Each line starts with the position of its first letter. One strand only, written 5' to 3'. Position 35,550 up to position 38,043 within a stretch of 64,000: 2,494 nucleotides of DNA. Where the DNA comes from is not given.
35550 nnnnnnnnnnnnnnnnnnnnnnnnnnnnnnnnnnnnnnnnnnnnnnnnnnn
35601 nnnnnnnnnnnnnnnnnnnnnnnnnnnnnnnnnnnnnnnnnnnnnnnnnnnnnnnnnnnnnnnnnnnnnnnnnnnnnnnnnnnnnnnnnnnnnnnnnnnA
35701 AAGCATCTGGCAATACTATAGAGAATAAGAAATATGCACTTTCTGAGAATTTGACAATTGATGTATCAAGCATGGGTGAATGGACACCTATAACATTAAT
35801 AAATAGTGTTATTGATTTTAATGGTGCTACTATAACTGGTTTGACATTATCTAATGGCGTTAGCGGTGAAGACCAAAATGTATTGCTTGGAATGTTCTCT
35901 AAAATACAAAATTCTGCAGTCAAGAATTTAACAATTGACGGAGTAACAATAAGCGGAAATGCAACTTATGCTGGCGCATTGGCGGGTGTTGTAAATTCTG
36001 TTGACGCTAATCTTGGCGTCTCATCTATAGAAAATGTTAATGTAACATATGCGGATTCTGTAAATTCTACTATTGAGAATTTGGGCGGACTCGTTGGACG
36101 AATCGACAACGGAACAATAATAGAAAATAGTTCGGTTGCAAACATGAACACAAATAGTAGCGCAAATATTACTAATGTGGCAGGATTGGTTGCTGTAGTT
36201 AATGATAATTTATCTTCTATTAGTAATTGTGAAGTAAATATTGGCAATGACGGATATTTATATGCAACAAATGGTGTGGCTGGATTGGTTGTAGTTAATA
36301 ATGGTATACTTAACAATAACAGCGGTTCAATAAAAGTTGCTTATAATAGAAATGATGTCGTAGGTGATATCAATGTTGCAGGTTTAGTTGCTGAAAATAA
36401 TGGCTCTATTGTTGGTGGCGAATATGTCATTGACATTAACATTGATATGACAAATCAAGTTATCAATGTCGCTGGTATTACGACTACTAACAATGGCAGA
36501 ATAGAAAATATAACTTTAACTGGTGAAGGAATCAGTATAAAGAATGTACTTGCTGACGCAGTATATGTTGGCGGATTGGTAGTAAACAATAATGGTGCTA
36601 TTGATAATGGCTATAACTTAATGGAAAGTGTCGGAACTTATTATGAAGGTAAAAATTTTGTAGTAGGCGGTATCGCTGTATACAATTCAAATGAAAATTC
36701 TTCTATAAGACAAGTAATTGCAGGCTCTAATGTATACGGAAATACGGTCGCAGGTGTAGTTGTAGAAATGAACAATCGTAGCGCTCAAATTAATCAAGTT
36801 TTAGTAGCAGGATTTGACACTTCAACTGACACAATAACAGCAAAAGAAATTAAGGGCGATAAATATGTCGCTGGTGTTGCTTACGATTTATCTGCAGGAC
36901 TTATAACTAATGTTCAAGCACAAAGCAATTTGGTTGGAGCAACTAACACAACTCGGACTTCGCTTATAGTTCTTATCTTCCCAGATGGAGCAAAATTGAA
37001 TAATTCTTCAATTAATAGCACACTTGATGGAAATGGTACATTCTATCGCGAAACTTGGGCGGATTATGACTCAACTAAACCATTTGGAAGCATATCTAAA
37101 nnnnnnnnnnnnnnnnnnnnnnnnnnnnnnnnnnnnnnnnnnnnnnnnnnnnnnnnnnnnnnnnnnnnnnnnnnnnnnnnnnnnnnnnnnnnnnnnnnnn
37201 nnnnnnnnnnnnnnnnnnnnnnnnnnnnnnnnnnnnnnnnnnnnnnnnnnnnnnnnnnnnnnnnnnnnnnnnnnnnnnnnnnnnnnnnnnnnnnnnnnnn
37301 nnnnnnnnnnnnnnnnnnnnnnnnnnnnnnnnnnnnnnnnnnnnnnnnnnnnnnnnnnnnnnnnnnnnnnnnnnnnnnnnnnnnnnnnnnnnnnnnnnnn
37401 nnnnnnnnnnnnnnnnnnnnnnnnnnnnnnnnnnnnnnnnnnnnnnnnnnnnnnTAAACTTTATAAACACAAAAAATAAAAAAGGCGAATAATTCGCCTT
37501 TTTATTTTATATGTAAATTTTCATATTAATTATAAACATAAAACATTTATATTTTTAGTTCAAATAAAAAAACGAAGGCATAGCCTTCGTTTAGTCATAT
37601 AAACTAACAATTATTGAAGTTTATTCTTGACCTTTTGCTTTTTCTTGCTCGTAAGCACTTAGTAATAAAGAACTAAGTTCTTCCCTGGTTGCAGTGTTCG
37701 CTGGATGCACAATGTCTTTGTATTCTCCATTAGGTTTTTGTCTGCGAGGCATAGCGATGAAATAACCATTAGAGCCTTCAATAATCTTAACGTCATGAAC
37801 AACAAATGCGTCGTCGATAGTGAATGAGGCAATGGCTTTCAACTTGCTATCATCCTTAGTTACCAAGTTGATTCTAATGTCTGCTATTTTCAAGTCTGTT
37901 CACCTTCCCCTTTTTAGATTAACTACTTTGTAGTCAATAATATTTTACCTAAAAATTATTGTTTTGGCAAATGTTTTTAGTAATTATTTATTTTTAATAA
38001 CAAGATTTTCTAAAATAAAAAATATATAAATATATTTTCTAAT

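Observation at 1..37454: Locus-level: three architecture-related GLUG proteins plus an orphan lipoprotein occupy about half the window, with no classical Gram-positive anchors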

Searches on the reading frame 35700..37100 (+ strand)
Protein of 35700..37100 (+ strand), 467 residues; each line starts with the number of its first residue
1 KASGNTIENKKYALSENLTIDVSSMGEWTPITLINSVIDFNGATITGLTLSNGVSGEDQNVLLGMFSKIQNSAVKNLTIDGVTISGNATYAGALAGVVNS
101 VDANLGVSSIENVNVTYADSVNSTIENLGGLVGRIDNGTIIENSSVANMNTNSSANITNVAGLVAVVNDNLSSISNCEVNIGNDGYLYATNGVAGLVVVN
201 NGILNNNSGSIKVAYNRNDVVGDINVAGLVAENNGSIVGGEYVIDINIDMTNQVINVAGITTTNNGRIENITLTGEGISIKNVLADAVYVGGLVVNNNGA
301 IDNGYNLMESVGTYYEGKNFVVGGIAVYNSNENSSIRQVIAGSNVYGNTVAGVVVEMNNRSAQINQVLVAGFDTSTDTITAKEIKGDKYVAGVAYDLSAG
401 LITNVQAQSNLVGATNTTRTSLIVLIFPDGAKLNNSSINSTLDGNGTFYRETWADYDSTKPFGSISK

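Call 7: search_protein_families(library=pfam, proteins=[window:35700-37100:+], max_evalue=1)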
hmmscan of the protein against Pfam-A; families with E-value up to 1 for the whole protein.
window:35700-37100:+ (467 aa): 3 families
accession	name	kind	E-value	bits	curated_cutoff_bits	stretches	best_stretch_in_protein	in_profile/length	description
PF05342.19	Peptidase_M26_N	-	0.005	16.6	27.7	1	59-116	199-249/250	M26 IgA1-specific Metallo-endopeptidase N-terminal region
PF07581.17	Glug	-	0.0065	17.3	20.5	1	127-148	4-25/28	The GLUG motif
PF24009.1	DUF7323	-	0.44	11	27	0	342-370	18-46/52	Domain of unknown function (DUF7323)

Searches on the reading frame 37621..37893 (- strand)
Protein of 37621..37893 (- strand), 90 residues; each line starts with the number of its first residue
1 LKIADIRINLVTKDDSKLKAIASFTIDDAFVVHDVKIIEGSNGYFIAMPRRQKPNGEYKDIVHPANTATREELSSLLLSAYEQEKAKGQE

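Call 6: search_protein_families(library=pfam, proteins=[window:37621-37893:-], max_evalue=0.01)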
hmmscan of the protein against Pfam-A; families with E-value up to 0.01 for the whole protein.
window:37621-37893:- (90 aa): 1 family
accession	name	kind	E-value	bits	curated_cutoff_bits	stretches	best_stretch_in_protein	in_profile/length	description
PF04026.17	SpoVG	-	1.8e-31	108.5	29.6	1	1-83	1-82/82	SpoVG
